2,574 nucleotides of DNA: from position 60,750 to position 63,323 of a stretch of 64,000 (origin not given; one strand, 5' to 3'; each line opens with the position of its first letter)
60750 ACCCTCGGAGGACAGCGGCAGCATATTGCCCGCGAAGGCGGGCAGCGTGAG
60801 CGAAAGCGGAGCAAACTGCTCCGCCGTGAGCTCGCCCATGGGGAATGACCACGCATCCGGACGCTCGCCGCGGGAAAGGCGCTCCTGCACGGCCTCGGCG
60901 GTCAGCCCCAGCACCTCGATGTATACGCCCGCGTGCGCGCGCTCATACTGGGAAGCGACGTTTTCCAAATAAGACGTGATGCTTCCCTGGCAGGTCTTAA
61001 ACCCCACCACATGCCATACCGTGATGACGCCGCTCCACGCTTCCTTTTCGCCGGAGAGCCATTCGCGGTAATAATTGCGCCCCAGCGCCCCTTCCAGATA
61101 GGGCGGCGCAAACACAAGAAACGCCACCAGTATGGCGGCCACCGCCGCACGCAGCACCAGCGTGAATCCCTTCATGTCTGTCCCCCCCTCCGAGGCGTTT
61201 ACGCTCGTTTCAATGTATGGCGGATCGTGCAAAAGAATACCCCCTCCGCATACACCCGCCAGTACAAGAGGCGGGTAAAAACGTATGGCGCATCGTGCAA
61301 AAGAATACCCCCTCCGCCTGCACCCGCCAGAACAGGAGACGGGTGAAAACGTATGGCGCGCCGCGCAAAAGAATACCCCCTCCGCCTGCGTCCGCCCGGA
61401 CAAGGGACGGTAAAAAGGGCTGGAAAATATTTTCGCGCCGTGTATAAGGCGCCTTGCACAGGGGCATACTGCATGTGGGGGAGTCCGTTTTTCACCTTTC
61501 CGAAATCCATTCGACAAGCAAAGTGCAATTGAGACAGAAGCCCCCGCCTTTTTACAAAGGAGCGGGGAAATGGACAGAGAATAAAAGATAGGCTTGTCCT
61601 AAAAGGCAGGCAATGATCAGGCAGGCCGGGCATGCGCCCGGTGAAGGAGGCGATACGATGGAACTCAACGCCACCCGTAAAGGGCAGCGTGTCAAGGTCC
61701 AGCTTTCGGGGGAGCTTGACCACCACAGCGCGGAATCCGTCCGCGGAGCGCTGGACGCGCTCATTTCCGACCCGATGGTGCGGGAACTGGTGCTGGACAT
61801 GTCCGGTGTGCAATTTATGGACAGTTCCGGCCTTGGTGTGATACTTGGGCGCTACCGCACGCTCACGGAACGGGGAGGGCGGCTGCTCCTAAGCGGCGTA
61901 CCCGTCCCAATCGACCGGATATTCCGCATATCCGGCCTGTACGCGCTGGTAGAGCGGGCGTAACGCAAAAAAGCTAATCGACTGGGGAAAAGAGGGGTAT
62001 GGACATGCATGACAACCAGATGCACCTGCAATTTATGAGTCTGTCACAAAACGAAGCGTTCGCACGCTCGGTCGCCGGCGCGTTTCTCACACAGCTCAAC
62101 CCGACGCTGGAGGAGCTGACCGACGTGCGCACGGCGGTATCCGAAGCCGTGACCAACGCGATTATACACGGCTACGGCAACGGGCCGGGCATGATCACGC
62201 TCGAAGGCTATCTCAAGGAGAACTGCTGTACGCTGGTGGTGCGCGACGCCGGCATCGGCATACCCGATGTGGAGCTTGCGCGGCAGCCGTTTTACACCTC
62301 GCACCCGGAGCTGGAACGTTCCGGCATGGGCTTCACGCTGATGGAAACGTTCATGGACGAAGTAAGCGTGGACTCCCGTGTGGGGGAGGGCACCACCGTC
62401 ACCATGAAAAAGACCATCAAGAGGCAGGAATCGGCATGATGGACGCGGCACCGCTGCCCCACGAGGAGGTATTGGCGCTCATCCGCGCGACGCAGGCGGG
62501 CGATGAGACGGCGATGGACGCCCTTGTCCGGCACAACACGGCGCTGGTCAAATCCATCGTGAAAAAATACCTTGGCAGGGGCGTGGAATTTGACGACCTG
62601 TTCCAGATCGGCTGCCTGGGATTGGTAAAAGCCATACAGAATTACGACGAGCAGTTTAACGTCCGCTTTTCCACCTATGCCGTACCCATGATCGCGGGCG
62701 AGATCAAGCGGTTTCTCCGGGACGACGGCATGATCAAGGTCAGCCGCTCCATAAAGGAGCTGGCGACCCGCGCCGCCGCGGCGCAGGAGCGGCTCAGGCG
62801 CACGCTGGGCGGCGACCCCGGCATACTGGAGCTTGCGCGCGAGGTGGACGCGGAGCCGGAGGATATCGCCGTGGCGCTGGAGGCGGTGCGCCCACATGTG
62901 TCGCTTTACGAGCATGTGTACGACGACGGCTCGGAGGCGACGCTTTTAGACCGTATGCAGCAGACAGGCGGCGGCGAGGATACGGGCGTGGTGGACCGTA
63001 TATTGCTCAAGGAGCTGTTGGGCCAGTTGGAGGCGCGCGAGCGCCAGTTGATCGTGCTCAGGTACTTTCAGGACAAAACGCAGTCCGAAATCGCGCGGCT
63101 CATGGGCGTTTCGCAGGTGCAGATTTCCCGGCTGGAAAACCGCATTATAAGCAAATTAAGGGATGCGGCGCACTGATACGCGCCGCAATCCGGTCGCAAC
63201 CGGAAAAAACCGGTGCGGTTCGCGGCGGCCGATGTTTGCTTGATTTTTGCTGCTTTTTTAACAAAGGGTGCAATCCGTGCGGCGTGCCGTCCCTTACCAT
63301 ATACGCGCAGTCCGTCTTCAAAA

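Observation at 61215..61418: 3 x 68 bp tandem array; each unit has a hairpin, a strong Shine-Dalgarno and a TTG in a different frame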

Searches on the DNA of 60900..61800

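Call 6: search_rna_families(source=window, start=60900, end=61800, threshold=evalue, max_evalue=10)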
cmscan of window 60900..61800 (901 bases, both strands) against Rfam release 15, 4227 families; matches with E-value up to 10: 4.
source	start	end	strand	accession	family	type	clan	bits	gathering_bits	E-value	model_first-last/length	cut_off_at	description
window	61414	61521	+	RF01951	SOX2OT_exon1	Gene; lncRNA;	-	16.6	65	0.41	1-230/230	no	SOX2 overlapping transcript exon 1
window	61667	61720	+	RF01682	P8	Gene; sRNA;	-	16.2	60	5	1-78/78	no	Pseudomonas sRNA P8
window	61070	61177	-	RF02398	sau-6072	Gene; sRNA;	-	15.1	50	5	1-53/53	no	Staphylococcus sRNA sau-6072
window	61250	61346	-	RF02837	anti-hemB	Gene; sRNA;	-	12.2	49.5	7.8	1-81/81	no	Burkholderia RNA 7 (anti-hemB)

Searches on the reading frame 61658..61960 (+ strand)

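Call 11: search_protein_families(library=pfam, proteins=[window:61658-61960:+], max_evalue=0.01)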
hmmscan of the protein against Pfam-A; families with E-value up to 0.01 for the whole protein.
window:61658-61960:+ (101 aa): 2 families
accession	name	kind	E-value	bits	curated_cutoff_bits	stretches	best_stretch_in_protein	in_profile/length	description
PF01740.26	STAS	-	5.2e-21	74.9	22.6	1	5-97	4-96/106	STAS domain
PF13466.11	STAS_2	-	3.3e-18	66.1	29.2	1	14-94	1-79/80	STAS domain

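Call 12: search_protein_families(library=ncbifam, proteins=[window:61658-61960:+], max_evalue=0.01)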
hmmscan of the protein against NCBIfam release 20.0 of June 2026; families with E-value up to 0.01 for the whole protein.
window:61658-61960:+ (101 aa): 4 families
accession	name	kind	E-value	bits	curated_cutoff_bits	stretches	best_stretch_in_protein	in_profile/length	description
TIGR02886.1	spore_II_AA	equivalog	4.2e-30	103.9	114.75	1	6-99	4-97/106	anti-sigma F factor antagonist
TIGR00377.1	ant_ant_sig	superfamily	7.9e-26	90.1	53.45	1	1-98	3-100/108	anti-sigma factor antagonist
NF033618.0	mlaB_1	equivalog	0.00077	19.8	90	1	11-97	9-88/94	lipid asymmetry maintenance protein MlaB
NF052652.1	YtvA_fam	equivalog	0.002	17.7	250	1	14-81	148-215/243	YtvA family blue-light photoreceptor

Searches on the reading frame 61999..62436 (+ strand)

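Call 11: search_protein_families(library=pfam, proteins=[window:61999-62436:+], max_evalue=0.01)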
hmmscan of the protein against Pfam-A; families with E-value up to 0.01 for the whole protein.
window:61999-62436:+ (146 aa): 2 families
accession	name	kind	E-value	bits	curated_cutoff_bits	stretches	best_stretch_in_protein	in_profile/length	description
PF13581.12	HATPase_c_2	-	1.7e-24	86.7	27.4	1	20-138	9-127/127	Histidine kinase-like ATPase domain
PF02518.31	HATPase_c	-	2.3e-15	57.4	26.4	1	41-137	4-106/111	Histidine kinase-, DNA gyrase B-, and HSP90-like ATPase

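Call 12: search_protein_families(library=ncbifam, proteins=[window:61999-62436:+], max_evalue=0.01)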
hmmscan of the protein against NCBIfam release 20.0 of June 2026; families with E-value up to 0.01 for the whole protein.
window:61999-62436:+ (146 aa): 23 families
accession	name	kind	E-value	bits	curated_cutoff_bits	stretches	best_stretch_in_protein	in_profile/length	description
TIGR01925.2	spIIAB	equivalog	8e-58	194.2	135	1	6-141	1-137/137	anti-sigma F factor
NF003144.0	PRK04069.1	equivalog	5.6e-19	68.1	145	1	6-144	6-147/161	anti-sigma B factor RsbW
TIGR01924.1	rsbW_low_gc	equivalog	1.8e-15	56.7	155.05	1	6-144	6-147/159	anti-sigma B factor RsbW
NF041045.1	RsbA_anti_sig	subfamily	1.4e-09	37.7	210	1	20-136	192-300/303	anti-sigma factor RsbA family regulatory protein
NF038348.1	T2SS_HK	subfamily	8.1e-06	24.5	450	1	62-138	489-571/574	histidine kinase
NF046044.1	PnpS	equivalog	1e-05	24.7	400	1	47-136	290-387/390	two-component system histidine kinase PnpS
NF008468.0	PRK11360.1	equivalog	1.5e-05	23.5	646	1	31-144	491-612/616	two-component system sensor histidine kinase AtoS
NF010076.0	PRK13557.1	subfamily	3.5e-05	22.4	631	1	73-141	321-395/540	histidine kinase famiy protein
TIGR02966.1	phoR_proteo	equivalog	9.7e-05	21.5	334.2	1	41-135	228-330/333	phosphate regulon sensor histidine kinase PhoR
NF008312.0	PRK11100.1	equivalog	0.00012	21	356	1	22-131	348-465/477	two-component system sensor histidine kinase CreC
NF041735.1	hist_kin_RppB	equivalog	0.00021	20.2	400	1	45-137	336-436/438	two-component system sensor histidine kinase RppB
NF007688.0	PRK10364.1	equivalog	0.00042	19.2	479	1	57-139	365-450/460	two-component system sensor histidine kinase ZraS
NF045595.1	HK_scytonemin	equivalog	0.00071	18.1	865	1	51-136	540-631/637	scytonemin biosynthesis sensor histidine kinase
NF045903.1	CuHisKinLciSLeg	equivalog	0.0017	17.8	700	1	45-136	254-354/357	copper-responsive two-component system sensor histidine kinase LciS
NF050805.1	CellDivHKDivJCaul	equivalog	0.0021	16.4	1000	1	46-139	419-519/531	cell cycle sensor histidine kinase DivJ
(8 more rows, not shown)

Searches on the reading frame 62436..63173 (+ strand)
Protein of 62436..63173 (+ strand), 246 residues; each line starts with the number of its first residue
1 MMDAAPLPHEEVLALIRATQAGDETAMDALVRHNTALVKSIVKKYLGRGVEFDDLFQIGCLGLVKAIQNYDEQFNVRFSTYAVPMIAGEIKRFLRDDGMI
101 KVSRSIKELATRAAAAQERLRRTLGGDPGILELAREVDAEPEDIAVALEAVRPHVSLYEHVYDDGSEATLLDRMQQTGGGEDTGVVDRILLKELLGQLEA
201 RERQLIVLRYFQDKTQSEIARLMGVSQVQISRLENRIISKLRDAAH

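Call 11: search_protein_families(library=pfam, proteins=[window:62436-63173:+], max_evalue=0.01)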
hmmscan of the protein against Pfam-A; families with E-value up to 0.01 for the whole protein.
window:62436-63173:+ (246 aa): 8 families
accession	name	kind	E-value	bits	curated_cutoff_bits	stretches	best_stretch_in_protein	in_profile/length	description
PF04542.20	Sigma70_r2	-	9.5e-19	67.4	24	1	30-97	1-68/71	Sigma-70 region 2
PF04545.22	Sigma70_r4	-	8.9e-15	54.4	24.1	1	194-242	1-49/50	Sigma-70, region 4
PF08281.18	Sigma70_r4_2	-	1.3e-09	38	25.7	1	190-227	3-40/54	Sigma-70, region 4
PF04539.22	Sigma70_r3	-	1e-05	26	25.3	1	110-158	3-51/78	Sigma-70 region 3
PF01381.28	HTH_3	-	0.00013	22.4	23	1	213-236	9-32/55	Helix-turn-helix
PF13518.12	HTH_28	-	0.00034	21.1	25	1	202-236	1-35/52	Helix-turn-helix domain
PF13384.12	HTH_23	-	0.0014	18.8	24.6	1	199-233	3-37/50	Homeodomain-like domain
PF07638.17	Sigma70_ECF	-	0.0038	17.6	21.1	0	191-232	126-170/185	ECF sigma factor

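Call 12: search_protein_families(library=ncbifam, proteins=[window:62436-63173:+], max_evalue=0.01)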
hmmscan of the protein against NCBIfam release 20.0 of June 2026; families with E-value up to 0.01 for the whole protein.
window:62436-63173:+ (246 aa): 80 families (the best 25 are shown)
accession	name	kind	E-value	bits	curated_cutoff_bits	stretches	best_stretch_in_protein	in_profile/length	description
NF004052.0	PRK05572.1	subfamily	6.9e-91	304.2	311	1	7-243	14-248/252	SigF/SigG family RNA polymerase sporulation sigma factor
TIGR02885.1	spore_sigF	equivalog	1.6e-88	296.4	321.45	1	15-243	1-229/231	RNA polymerase sporulation sigma factor SigF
TIGR02980.1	SigBFG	subfamily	1.2e-74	250.8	234.35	1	24-245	2-226/227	SigB/SigF/SigG family RNA polymerase sigma factor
NF006071.0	PRK08215.1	equivalog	7.1e-71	238.8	372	1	8-243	20-255/258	RNA polymerase sporulation sigma factor SigG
TIGR02850.1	spore_sigG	equivalog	3.4e-64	216.7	457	1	9-243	18-252/254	RNA polymerase sporulation sigma factor SigG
TIGR02941.1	Sigma_B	equivalog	5.3e-43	147.3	315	1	8-246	11-254/255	RNA polymerase sigma factor SigB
NF005514.0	PRK07122.1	subfamily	1.1e-38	132.9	372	1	20-244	35-262/264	RNA polymerase sigma factor SigF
NF005644.0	PRK07408.1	subfamily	4.4e-36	124.8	261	1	13-242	14-250/258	RNA polymerase sigma factor SigF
TIGR02937.1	sigma70-ECF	superfamily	9.2e-36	123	42.9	1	26-244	2-164/165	sigma-70 family RNA polymerase sigma factor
NF006158.0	PRK08301.1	equivalog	1e-30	107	339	2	5-109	39-143/241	RNA polymerase sporulation sigma factor SigE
TIGR02997.1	Sig70-cyanoRpoD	subfamily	1.1e-30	107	384.5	1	17-242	67-298/298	RNA polymerase sigma factor, RpoD/SigA family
NF004471.0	PRK05803.1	subfamily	2.5e-30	105.4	252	2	5-103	30-128/235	RNA polymerase sporulation sigma factor SigK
TIGR02479.1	FliA_WhiG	subfamily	3.3e-30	105.5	189.6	1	31-243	2-221/224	FliA/WhiG family RNA polymerase sigma factor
TIGR02846.1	spore_sigmaK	equivalog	1.7e-29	103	298.65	2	5-101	28-124/227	RNA polymerase sporulation sigma factor SigK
TIGR02393.1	RpoD_Cterm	equivalog_domain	3.3e-29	102.2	354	1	26-244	1-227/238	RNA polymerase sigma factor RpoD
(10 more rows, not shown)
